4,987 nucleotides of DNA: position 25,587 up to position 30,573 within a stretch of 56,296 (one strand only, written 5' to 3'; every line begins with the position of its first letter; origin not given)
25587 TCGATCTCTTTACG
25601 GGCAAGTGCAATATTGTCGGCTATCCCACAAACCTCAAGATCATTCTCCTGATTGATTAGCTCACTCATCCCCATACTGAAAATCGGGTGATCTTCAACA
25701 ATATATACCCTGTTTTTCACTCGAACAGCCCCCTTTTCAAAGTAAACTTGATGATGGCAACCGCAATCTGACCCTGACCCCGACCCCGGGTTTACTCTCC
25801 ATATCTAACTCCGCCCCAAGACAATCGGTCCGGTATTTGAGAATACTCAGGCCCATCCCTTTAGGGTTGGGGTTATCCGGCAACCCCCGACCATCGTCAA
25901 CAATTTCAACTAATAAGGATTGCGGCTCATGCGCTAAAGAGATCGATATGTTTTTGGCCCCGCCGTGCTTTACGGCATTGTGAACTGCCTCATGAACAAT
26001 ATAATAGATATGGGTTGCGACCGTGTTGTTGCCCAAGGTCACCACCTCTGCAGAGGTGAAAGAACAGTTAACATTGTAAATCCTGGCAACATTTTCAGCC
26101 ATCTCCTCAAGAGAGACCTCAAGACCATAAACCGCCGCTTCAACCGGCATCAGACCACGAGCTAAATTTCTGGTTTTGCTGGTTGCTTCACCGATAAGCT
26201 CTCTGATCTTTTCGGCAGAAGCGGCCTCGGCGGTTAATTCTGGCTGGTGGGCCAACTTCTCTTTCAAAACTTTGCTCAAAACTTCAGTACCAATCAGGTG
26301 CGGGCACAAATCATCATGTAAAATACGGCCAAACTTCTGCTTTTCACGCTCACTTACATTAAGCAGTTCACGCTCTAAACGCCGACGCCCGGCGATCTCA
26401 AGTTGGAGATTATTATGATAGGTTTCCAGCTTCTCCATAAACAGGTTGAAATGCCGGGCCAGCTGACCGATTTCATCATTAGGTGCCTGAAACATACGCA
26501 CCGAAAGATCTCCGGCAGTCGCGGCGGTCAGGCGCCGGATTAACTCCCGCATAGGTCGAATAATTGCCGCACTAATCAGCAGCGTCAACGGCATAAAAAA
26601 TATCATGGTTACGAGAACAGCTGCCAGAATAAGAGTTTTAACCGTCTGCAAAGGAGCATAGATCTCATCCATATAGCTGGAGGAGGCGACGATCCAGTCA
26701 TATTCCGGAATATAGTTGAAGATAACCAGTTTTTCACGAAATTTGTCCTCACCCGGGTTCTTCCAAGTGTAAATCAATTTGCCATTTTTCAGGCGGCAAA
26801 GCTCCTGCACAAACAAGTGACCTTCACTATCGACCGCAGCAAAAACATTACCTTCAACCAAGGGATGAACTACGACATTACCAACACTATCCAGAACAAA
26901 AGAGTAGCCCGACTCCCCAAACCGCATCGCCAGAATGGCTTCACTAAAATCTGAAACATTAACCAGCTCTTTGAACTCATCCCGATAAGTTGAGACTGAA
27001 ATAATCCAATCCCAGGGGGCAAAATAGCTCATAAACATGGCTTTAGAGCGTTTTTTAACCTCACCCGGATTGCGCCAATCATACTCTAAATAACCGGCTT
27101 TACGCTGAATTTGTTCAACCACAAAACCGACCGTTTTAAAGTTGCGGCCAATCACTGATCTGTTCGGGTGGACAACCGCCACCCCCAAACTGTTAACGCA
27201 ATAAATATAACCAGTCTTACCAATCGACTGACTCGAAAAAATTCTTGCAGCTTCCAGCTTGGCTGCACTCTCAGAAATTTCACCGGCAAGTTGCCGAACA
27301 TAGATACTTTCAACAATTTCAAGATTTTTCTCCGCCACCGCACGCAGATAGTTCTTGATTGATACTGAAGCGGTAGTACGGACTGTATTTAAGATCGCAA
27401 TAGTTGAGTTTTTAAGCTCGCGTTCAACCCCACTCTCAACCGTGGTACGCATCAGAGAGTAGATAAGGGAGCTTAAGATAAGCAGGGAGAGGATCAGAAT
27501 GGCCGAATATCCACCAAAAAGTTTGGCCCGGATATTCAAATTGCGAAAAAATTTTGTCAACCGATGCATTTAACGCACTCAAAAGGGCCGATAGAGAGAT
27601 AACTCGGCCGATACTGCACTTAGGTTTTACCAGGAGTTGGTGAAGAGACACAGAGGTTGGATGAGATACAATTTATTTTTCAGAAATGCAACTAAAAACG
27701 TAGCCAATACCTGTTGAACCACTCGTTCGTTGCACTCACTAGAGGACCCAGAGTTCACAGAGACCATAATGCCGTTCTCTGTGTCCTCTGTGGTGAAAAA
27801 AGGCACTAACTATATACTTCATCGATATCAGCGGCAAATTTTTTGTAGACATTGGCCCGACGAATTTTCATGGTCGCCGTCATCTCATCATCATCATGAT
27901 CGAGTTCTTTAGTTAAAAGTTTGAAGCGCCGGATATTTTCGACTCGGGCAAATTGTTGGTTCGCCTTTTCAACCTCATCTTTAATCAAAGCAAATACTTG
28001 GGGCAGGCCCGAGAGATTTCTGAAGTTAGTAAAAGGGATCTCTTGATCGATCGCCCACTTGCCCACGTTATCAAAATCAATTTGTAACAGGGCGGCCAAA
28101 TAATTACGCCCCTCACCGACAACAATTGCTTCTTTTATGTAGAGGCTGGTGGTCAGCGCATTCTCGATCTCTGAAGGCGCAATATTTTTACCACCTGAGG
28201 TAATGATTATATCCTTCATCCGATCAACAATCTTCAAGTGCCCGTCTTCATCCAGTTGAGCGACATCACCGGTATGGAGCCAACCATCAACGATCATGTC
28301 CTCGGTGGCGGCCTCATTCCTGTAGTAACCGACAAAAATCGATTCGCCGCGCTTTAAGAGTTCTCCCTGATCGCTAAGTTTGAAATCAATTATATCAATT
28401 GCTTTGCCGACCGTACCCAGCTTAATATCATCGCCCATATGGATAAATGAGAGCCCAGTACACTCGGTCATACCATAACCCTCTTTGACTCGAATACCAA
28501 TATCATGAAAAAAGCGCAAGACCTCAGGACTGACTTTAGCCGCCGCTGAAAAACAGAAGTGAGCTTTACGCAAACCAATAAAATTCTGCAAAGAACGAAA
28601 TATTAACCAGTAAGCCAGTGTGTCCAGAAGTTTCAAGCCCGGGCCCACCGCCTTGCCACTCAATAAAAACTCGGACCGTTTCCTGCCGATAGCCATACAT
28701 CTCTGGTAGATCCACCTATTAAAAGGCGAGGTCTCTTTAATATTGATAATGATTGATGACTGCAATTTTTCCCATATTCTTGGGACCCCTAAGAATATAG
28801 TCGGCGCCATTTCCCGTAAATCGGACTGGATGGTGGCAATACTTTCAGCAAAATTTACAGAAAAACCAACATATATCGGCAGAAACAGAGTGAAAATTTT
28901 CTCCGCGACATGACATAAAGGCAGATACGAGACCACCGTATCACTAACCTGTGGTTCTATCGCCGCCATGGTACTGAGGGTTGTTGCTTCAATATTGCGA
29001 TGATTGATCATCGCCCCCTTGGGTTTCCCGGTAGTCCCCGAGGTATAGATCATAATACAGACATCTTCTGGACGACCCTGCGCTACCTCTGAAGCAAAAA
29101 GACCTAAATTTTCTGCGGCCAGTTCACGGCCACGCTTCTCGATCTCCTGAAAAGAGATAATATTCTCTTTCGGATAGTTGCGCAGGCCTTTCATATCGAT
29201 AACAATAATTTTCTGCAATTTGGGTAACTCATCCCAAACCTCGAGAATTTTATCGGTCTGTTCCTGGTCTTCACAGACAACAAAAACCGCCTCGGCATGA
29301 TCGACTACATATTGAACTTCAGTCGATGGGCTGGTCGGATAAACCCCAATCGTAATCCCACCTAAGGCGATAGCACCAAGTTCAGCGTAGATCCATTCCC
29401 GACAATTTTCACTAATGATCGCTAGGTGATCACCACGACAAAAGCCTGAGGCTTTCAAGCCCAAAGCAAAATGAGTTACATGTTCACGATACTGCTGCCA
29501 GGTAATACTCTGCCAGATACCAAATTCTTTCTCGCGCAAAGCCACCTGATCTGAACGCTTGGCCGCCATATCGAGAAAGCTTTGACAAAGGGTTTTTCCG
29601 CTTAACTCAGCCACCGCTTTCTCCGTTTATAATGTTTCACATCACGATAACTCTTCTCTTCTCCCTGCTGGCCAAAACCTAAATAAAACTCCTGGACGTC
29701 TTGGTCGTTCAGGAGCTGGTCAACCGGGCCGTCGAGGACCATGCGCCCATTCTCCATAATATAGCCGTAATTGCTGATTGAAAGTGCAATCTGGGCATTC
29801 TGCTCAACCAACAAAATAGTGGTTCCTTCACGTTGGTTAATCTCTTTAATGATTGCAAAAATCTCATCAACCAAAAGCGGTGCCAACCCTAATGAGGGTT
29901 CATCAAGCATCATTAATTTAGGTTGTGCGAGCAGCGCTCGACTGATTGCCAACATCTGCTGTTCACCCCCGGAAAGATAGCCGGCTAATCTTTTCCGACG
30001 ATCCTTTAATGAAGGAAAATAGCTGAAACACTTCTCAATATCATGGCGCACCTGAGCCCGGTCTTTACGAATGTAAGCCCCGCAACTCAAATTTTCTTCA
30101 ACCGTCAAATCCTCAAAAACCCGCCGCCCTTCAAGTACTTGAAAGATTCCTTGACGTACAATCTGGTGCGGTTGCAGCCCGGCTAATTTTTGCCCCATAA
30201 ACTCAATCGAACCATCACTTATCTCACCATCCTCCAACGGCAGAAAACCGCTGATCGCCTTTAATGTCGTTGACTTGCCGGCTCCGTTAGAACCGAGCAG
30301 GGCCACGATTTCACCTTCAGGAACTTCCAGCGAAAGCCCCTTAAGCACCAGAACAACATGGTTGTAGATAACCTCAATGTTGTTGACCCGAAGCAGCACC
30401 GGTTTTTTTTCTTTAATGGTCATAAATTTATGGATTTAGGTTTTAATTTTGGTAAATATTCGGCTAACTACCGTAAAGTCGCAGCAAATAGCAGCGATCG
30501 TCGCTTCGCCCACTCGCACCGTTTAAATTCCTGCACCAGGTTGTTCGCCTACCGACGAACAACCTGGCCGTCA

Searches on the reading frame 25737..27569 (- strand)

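Call 20: search_protein_families(library=pfam, proteins=[window:25737-27569:-], max_evalue=0.0001)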
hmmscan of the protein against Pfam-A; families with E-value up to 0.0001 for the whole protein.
window:25737-27569:- (610 aa): 8 families
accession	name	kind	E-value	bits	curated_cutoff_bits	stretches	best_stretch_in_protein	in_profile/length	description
PF08269.17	dCache_2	-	5.1e-44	151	26.5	1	50-304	22-298/298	Cache domain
PF17200.10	sCache_2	-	1.9e-43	148.5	25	2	207-309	40-151/155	Single Cache domain 2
PF17201.10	Cache_3-Cache_2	-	6.2e-39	134.5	27.7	2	208-311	191-297/299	Cache 3/Cache 2 fusion domain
PF02518.31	HATPase_c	-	3.9e-12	47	26.4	1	518-606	3-109/111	Histidine kinase-, DNA gyrase B-, and HSP90-like ATPase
PF00672.30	HAMP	-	2.4e-10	41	25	1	332-382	2-52/53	HAMP domain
PF02743.24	dCache_1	-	6.5e-08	32.8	45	1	203-296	150-239/240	Cache domain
PF13581.12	HATPase_c_2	-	1.5e-05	25.4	27.4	0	517-567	28-82/127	Histidine kinase-like ATPase domain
PF07730.19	HisKA_3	-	3.1e-05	24.9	24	1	409-476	1-66/68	Histidine kinase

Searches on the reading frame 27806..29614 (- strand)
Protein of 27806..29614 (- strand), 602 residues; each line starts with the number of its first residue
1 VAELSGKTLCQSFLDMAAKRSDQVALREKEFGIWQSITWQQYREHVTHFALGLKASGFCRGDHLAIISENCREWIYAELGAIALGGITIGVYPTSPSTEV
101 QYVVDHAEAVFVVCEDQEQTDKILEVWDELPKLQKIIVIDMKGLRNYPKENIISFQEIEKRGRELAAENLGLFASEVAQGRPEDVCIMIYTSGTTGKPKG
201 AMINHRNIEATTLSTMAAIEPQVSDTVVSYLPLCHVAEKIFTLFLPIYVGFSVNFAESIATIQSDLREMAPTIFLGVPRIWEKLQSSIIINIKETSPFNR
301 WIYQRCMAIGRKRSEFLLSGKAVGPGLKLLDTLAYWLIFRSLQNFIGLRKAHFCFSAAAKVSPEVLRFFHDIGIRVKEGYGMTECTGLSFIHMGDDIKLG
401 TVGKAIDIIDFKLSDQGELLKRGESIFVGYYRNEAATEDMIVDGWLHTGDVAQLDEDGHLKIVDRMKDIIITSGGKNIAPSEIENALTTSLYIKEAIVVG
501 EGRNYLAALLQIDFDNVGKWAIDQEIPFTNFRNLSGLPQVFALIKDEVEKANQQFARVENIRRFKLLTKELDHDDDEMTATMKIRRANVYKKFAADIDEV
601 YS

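Call 20: search_protein_families(library=pfam, proteins=[window:27806-29614:-], max_evalue=0.0001)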
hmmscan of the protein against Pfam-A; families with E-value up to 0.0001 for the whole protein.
window:27806-29614:- (602 aa): 2 families
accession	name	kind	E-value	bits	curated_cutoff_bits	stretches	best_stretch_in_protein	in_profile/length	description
PF00501.34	AMP-binding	-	1.7e-70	238.3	29.9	1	17-431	5-384/384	AMP-binding enzyme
PF23562.2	AMP-binding_C_3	-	4.5e-15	56.6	20.8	1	468-602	2-121/124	AMP-binding enzyme C-terminal domain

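Call 72: search_protein_families(library=ncbifam, proteins=[window:27806-29614:-], max_evalue=0.00001)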
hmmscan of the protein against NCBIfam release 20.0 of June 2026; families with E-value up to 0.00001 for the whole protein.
window:27806-29614:- (602 aa): 101 families (the best 25 are shown)
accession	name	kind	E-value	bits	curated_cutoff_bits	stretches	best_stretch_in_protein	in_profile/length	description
NF038343.1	ligase_FadD11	exception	5.1e-123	411.5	950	1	7-601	1-581/585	fatty acid--CoA ligase FadD11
NF004837.0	PRK06187.1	subfamily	4.5e-71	239.7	476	2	9-287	10-277/531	long-chain-fatty-acid--CoA ligase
NF004114.0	PRK05605.1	equivalog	7.3e-57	193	766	2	346-503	335-505/575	long-chain-fatty-acid--CoA ligase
NF005801.1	PRK07656.1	equivalog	1.4e-53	182.3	657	2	355-500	285-436/500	FadD3 family acyl-CoA ligase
NF009233.0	PRK12583.1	subfamily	2.3e-53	181.5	832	2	3-278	14-299/558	fatty acid CoA ligase family protein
NF006182.0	PRK08316.1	subfamily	8.9e-53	179.5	663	2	16-293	20-283/523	fatty acyl-CoA synthetase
NF005307.0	PRK06839.1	equivalog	2.2e-50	171.7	748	2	348-501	263-427/496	o-succinylbenzoate--CoA ligase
NF005714.0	PRK07529.1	subfamily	1.2e-47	162.6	632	2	353-501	342-509/640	acyl-CoA synthetase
NF006181.0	PRK08314.1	subfamily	7.7e-47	159.8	705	2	35-253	48-274/563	long-chain-fatty-acid--CoA ligase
NF052269.1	Staph_lig_FadD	equivalog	2.1e-43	148.4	650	2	329-500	245-426/499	long-chain-fatty-acid--CoA ligase FadD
NF005857.1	PRK07786.1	exception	1.4e-42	145.9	733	2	374-501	309-447/513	fatty-acid--CoA ligase FadD5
TIGR01923.1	menE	equivalog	2.7e-42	145.1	330.15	2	359-501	234-382/442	o-succinylbenzoate--CoA ligase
NF005702.0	PRK07514.1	subfamily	2.7e-42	144.8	558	2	364-500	285-433/506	malonyl-CoA synthase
NF002966.0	PRK03640.1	equivalog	8.4e-42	143.4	556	2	365-501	270-416/483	o-succinylbenzoate--CoA ligase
NF006020.0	PRK08162.1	subfamily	1.3e-41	142.6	677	2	416-500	389-472/545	acyl-CoA synthetase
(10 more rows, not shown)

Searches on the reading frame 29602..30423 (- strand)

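Call 20: search_protein_families(library=pfam, proteins=[window:29602-30423:-], max_evalue=0.0001)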
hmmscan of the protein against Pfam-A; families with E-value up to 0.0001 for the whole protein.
window:29602-30423:- (273 aa): 2 families
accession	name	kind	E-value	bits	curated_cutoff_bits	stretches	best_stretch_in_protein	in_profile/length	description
PF00005.33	ABC_tran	-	9.6e-29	101.2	25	1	27-177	1-136/137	ABC transporter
PF13304.12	AAA_21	-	3.4e-12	47.5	27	2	138-205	226-295/304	AAA domain, putative AbiEii toxin, Type IV TA system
